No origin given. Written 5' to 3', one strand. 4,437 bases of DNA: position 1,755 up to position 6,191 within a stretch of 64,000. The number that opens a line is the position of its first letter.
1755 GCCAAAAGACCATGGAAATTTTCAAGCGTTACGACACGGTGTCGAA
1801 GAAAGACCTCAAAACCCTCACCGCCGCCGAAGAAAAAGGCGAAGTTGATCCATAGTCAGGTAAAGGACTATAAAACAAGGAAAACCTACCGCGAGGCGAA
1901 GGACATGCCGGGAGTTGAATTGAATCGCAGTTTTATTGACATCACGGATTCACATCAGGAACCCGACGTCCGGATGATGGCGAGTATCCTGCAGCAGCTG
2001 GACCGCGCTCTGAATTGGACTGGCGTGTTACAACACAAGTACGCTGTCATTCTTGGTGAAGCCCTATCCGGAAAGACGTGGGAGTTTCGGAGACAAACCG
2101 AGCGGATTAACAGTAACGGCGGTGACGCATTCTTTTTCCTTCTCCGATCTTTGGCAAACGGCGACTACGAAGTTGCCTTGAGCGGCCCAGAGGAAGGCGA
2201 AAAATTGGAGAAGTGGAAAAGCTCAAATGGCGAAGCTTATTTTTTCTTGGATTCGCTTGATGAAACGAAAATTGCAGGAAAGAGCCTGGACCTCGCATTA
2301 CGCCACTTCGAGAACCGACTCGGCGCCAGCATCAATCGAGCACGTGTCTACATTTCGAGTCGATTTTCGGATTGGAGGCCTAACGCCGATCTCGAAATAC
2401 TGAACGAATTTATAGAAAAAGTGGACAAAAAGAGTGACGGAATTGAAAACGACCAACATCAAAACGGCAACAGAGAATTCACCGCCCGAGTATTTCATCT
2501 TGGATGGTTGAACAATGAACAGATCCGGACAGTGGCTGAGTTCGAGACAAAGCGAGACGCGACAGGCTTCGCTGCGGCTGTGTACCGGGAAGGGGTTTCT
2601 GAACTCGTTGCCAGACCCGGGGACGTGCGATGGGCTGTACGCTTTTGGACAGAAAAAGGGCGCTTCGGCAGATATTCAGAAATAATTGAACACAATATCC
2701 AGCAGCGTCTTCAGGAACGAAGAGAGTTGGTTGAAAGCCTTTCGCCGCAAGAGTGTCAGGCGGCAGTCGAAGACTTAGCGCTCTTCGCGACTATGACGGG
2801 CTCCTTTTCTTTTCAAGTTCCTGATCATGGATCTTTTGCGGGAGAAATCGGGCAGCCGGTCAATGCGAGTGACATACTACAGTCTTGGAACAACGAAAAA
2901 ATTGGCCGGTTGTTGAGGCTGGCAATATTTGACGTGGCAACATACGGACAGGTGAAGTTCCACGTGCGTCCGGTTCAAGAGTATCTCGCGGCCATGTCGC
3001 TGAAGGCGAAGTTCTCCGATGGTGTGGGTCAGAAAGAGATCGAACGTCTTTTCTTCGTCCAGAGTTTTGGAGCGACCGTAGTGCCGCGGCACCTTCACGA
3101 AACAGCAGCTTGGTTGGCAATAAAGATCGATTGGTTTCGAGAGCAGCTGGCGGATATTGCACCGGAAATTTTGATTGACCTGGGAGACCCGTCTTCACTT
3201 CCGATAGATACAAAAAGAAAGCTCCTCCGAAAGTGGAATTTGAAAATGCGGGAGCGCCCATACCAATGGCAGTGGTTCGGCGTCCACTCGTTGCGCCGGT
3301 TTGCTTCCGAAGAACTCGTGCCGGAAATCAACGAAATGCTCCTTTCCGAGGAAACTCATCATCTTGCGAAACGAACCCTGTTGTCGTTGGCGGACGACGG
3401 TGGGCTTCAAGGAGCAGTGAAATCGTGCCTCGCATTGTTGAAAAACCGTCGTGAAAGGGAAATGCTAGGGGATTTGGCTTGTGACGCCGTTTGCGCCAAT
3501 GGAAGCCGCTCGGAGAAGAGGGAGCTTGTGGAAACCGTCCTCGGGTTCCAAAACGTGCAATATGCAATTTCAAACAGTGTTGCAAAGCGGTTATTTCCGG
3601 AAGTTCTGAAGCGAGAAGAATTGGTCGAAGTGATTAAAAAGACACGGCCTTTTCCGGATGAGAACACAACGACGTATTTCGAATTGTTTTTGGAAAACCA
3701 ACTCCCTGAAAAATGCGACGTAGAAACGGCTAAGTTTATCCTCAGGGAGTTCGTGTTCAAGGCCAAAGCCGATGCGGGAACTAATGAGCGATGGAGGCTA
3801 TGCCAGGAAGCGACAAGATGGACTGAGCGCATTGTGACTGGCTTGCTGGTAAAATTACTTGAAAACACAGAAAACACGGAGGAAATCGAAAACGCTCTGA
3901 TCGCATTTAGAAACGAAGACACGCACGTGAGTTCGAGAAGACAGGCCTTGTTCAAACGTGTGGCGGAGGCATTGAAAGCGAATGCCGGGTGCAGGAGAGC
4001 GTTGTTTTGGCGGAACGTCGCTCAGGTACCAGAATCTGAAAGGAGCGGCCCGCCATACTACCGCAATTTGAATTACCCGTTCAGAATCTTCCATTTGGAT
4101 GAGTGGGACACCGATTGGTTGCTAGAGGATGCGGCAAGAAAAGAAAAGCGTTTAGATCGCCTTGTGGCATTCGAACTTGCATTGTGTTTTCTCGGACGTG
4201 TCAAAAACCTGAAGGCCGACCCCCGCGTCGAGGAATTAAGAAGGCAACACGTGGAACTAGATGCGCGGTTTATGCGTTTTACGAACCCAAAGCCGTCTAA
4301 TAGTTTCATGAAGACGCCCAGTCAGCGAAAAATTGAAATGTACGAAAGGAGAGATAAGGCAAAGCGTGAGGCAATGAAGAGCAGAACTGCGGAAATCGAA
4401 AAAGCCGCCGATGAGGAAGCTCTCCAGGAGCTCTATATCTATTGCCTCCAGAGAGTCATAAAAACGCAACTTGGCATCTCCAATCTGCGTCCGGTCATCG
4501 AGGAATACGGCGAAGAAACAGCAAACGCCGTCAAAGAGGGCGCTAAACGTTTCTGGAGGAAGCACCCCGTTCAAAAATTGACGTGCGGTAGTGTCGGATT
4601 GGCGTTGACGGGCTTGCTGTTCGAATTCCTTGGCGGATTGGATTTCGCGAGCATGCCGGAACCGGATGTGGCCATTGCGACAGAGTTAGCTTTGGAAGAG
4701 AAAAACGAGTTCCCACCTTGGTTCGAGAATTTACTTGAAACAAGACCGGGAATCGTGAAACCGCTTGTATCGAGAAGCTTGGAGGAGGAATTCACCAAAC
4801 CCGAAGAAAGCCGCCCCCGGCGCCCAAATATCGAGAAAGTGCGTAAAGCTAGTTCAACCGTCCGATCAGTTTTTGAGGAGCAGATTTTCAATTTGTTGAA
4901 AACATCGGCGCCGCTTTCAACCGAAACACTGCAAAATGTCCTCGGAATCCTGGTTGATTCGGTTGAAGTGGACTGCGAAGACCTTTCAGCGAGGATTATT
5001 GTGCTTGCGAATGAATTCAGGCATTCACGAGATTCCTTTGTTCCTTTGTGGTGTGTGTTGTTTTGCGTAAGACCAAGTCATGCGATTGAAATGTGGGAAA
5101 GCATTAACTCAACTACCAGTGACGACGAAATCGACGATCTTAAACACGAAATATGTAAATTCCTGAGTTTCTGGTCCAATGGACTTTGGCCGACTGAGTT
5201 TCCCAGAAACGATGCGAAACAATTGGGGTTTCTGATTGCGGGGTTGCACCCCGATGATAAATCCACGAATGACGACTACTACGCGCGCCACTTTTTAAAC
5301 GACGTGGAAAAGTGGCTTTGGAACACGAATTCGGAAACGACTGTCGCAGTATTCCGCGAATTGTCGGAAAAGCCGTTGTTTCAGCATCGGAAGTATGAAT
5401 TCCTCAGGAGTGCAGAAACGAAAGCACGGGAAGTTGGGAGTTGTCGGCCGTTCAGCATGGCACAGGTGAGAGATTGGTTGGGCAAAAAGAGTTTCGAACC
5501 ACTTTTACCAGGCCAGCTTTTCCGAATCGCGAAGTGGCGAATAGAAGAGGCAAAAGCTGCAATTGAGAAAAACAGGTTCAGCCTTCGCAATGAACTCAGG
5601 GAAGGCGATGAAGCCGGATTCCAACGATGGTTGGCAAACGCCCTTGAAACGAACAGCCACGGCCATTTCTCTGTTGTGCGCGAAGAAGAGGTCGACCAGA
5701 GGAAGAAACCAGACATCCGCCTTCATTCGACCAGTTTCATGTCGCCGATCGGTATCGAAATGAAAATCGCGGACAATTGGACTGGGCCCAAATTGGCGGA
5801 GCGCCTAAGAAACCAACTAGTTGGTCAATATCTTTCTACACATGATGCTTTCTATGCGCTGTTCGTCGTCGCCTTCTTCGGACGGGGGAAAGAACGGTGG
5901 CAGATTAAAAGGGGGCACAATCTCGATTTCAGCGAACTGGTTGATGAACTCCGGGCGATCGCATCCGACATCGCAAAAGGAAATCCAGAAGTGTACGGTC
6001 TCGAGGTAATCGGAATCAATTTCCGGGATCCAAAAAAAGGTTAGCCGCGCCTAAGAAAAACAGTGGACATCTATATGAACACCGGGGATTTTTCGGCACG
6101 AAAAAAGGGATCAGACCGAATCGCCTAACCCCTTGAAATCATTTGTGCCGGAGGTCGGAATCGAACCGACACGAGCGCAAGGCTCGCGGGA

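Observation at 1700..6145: Single-gene low-GC island encoding an NLR-like NACHT NTPase with a C-terminal PD-(D/E)xK nuclease-like module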

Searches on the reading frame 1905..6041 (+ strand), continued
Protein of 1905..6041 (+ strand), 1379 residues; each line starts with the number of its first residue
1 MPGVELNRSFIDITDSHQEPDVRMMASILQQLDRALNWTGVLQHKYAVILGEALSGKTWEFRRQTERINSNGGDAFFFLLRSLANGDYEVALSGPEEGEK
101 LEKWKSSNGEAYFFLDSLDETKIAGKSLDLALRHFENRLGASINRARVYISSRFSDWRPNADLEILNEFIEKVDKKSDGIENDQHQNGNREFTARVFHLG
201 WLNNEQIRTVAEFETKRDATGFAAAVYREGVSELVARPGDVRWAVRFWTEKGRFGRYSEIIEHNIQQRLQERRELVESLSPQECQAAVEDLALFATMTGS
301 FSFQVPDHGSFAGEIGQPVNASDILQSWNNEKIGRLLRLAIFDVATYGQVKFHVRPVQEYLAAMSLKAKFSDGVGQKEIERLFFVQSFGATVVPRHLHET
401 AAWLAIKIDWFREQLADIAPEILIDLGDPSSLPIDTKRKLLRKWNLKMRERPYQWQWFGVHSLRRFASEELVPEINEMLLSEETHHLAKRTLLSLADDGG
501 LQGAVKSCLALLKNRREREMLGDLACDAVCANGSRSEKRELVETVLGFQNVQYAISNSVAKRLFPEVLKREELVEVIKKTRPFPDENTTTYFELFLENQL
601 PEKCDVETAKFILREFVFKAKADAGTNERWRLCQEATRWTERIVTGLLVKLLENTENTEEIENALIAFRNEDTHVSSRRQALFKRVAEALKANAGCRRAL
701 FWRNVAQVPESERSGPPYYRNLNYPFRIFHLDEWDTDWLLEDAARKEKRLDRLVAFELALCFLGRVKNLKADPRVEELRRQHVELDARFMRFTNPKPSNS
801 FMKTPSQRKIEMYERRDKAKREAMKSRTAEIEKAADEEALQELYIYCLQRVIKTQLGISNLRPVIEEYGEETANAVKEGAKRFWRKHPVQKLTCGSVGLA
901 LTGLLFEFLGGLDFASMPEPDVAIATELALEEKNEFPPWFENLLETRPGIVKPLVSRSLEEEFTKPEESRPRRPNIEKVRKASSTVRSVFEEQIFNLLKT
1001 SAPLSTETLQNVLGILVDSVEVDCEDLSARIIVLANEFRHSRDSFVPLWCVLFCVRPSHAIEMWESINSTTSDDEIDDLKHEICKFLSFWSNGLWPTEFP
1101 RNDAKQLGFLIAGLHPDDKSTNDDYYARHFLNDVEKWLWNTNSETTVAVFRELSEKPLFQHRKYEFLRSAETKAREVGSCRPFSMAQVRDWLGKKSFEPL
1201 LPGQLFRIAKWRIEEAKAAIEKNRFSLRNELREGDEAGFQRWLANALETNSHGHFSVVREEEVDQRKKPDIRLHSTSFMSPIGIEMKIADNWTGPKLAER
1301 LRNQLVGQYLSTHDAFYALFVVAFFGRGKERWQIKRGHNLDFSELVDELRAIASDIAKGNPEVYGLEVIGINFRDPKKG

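Call 61: find_related_loci(query=A1, collection=genome_contigs, flank=8000)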
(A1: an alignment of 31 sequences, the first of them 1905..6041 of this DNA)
Query A1 (1379 aa) in genome_contigs; peptide patterns used: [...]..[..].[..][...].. (x = any residue, [..] = any of these).
556 stretches matched a pattern; 516 encode a relative of the query (tblastn E <= 1e-3); the best 80 are kept; 80 distinct loci.
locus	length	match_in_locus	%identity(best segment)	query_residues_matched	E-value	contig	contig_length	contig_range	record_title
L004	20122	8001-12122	28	4-1376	4e-138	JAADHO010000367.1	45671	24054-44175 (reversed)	MAG: Deltaproteobacteria bacterium isolate M_MetaBat.197 contig-127_657, whole genome shotgun sequence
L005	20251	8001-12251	26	4-1373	6e-121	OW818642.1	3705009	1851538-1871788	metagenome genome assembly, chromosome: 1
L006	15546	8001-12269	27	4-1374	2e-118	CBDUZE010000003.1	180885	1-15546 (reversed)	MAG TPA_asm: uncultured Alphaproteobacteria bacterium isolate SRR22302348_concoct_16 genome assembly, contig: ERZ2507359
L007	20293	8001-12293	26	4-1378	1e-113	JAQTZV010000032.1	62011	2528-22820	MAG: Desulfuromonadaceae bacterium isolate STC_69 NODE_993_length_62011_cov_18.622099_Sandtown_C, whole genome shotgun s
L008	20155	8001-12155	27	4-1376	1e-107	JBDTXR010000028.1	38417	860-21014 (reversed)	MAG: Byssovorax sp. isolate cluster4_bin.120 NODE_1191_length_38417_cov_13.983551, whole genome shotgun sequence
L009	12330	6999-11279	27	4-1378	6e-107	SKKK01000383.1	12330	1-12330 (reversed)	MAG: Planctomycetaceae bacterium isolate CSSed162cmA_153 CSSed16-2cmA-16416, whole genome shotgun sequence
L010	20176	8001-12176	26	4-1376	2e-105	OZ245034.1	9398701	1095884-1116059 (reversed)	MAG: Myxococcota bacterium isolate df3dd314-b992-411f-bde6-f70e75f61a8f genome assembly, chromosome: 1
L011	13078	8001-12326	25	4-1379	5e-101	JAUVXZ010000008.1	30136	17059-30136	MAG: Pseudomonadota bacterium isolate CSMAG_1229 CSMAG_1229_k141_353955_length_30136_cov_10.7028, whole genome shotgun s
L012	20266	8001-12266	25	4-1373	1e-100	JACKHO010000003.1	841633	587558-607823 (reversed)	MAG: Planctomycetaceae bacterium isolate HK-STAS-PLAN-20 HK-STAS-PLAN-20_3, whole genome shotgun sequence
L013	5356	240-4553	26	4-1373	2e-97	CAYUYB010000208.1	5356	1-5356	MAG TPA_asm: uncultured Desulfobacteraceae bacterium isolate binchicken_co116_2 genome assembly, contig: NODE_19311_leng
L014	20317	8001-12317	26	4-1373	1e-95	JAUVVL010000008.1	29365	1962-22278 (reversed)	MAG: Desulfobacteraceae bacterium isolate CSMAG_1163 CSMAG_1163_k127_3214178_length_29365_cov_103.4833, whole genome sho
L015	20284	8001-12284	25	4-1378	3e-95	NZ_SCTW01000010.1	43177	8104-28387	MAG: Methylobacter sp. isolate FW305_bin.9 FW305_bin.9-2150, whole genome shotgun sequence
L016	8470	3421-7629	25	38-1373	5e-93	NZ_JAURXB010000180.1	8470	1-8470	MAG: Bradyrhizobium sp. isolate E10_concoct.bin.67 E10_k141_201000, whole genome shotgun sequence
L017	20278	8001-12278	24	1-1372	7e-93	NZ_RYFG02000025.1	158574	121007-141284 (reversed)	Candidatus Methylobacter oryzae strain KRF1 scaffold32, whole genome shotgun sequence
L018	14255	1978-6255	25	4-1378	1e-90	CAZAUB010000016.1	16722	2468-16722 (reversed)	MAG TPA_asm: uncultured Methylobacter sp. isolate SRP119689_co1_215 genome assembly, contig: NODE_4796_length_16722_cov_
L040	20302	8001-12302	24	4-1379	2e-79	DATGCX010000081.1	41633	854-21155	MAG TPA_asm: Xanthobacteraceae bacterium isolate SMAG_U9659 k141_2360984, whole genome shotgun sequence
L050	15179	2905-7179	25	4-1374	3e-74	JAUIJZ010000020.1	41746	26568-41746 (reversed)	MAG: Alphaproteobacteria bacterium isolate Co_bin.338 NODE_6057_length_41746_cov_1.266705, whole genome shotgun sequence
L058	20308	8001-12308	25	1-1374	2e-71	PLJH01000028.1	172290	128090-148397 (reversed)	MAG: Alphaproteobacteria bacterium isolate palsa_895 73.20110800_P1S.8_contig_275, whole genome shotgun sequence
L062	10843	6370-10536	29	35-1379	1e-69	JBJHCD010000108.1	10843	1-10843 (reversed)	MAG: Pirellulaceae bacterium isolate SF2967_J5348.metabat2_refined.036_sub NODE_5709_length_10843_cov_1.197928, whole ge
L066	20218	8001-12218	23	4-1374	1e-67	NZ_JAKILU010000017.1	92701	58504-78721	Shewanella glacialipiscicola strain LMG 23744 contig00017, whole genome shotgun sequence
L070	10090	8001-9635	26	859-1379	3e-33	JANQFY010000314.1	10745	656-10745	MAG: Sedimentisphaerales bacterium isolate PL23b_bin.22 k99_1950357, whole genome shotgun sequence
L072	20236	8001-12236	23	4-1374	2e-65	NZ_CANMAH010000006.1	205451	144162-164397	Uncultured Psychrobacter sp. isolate 4-164.fasta NODE_6, whole genome shotgun sequence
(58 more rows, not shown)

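Call 72: search_protein_families(library=padloc, proteins=[P0051, P0035], max_evalue=0.001)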
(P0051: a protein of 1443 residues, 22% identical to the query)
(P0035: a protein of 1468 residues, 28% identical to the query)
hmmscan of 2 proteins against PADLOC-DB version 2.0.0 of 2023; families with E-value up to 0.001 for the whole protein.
P0051 (1443 aa): 0 families

P0035 (1468 aa): 0 families

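Call 76: find_encoding_contigs(protein=P0001, flank=6000, max_places=3)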
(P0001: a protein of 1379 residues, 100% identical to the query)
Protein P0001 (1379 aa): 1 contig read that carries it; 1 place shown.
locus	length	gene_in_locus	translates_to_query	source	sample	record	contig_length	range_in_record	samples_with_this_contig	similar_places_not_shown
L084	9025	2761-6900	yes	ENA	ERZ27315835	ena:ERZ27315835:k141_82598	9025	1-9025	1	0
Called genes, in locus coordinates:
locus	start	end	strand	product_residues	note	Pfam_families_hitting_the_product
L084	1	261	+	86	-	?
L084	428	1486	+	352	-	-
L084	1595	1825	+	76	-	-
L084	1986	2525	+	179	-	PF07705:CARDB (weak)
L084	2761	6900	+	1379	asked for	-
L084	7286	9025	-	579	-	?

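Call 84: find_related_loci(query=A1, collection=viral_contigs, flank=5000)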
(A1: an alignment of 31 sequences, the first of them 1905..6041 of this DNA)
Query A1 (1379 aa) in viral_contigs; peptide patterns used: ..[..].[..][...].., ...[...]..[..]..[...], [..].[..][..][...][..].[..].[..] (x = any residue, [..] = any of these).
119 stretches matched a pattern; 4 encode a relative of the query (tblastn E <= 1e-3); 4 distinct loci.
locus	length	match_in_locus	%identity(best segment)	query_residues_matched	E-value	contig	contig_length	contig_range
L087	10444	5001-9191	26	36-1373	2e-87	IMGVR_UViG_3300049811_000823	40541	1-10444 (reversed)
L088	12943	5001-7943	24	4-960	2e-56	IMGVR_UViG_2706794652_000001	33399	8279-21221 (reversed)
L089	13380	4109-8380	28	1-1374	6e-42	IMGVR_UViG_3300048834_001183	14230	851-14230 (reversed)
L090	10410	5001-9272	28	1-1374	6e-42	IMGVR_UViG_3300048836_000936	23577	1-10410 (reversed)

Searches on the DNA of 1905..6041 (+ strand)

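Call 25: search_dna_similar(query=L001:8001-12407:+, collection=ecoli_genomes, mode=near, max_rows=8)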
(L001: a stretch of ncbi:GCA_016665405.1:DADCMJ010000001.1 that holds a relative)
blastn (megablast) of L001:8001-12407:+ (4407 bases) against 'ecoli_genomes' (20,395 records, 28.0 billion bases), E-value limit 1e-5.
Records with a match: 1; places in all: 1; records where one place covers at least 80% of the query: 1.
Genomes with a match: 1 of 5426; with a place that covers at least 80% of the query: 1. Places per genome that has any: lowest 1, median 1, highest 1. On chromosomes: 1 places; on plasmids: 0.
Best place of each record, by identity: 95-99% 1.
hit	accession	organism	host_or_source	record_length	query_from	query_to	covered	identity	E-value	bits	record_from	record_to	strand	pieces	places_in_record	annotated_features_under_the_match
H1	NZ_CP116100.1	Escherichia coli strain DETEC-P881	ICU patient oral swab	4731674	1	4407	100%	95.7%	0e+0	7097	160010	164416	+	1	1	hypothetical protein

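Call 28: get_annotated_region(hit=H1, flank=12000)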
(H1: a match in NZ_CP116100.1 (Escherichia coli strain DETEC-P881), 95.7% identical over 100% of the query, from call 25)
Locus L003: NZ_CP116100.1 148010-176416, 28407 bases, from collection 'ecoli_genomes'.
description: Escherichia coli strain DETEC-P881 chromosome, complete genome
organism: Escherichia coli strain DETEC-P881 (NCBI taxid 562)
replicon: chromosome; assembly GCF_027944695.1
host: -; source: ICU patient oral swab; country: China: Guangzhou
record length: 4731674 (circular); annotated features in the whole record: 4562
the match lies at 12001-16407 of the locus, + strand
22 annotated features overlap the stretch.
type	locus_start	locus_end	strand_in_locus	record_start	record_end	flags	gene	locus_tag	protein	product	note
CDS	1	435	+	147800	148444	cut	rpe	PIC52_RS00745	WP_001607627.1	ribulose-phosphate 3-epimerase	-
CDS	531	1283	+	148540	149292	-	-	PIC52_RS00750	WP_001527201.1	SDR family NAD(P)-dependent oxidoreductase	-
CDS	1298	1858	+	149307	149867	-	hxlB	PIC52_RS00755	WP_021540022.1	6-phospho-3-hexuloisomerase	-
tRNA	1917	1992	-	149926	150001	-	-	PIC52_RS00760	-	tRNA-Asn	-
CDS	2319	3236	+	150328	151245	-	nac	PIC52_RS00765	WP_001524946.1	nitrogen assimilation transcriptional regulator NAC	-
CDS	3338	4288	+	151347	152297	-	cbl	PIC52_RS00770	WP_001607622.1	HTH-type transcriptional regulator Cbl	-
tRNA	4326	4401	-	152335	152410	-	-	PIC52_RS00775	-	tRNA-Asn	-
CDS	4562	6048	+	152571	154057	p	yeeO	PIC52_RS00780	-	toxic metabolite efflux MATE transporter YeeO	frameshifted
tRNA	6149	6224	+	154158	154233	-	-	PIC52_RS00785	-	tRNA-Asn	-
CDS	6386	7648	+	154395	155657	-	-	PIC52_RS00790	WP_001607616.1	tyrosine-type recombinase/integrase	-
CDS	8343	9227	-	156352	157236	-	-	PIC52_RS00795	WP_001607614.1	integrase domain-containing protein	-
CDS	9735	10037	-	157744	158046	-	-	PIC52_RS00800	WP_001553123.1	helix-turn-helix domain-containing protein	-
CDS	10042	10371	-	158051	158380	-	-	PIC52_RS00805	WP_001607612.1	type II toxin-antitoxin system RelE/ParE family toxin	-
CDS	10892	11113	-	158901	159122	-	-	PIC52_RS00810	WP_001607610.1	helix-turn-helix domain-containing protein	-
CDS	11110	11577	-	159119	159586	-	-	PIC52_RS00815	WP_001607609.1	hypothetical protein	-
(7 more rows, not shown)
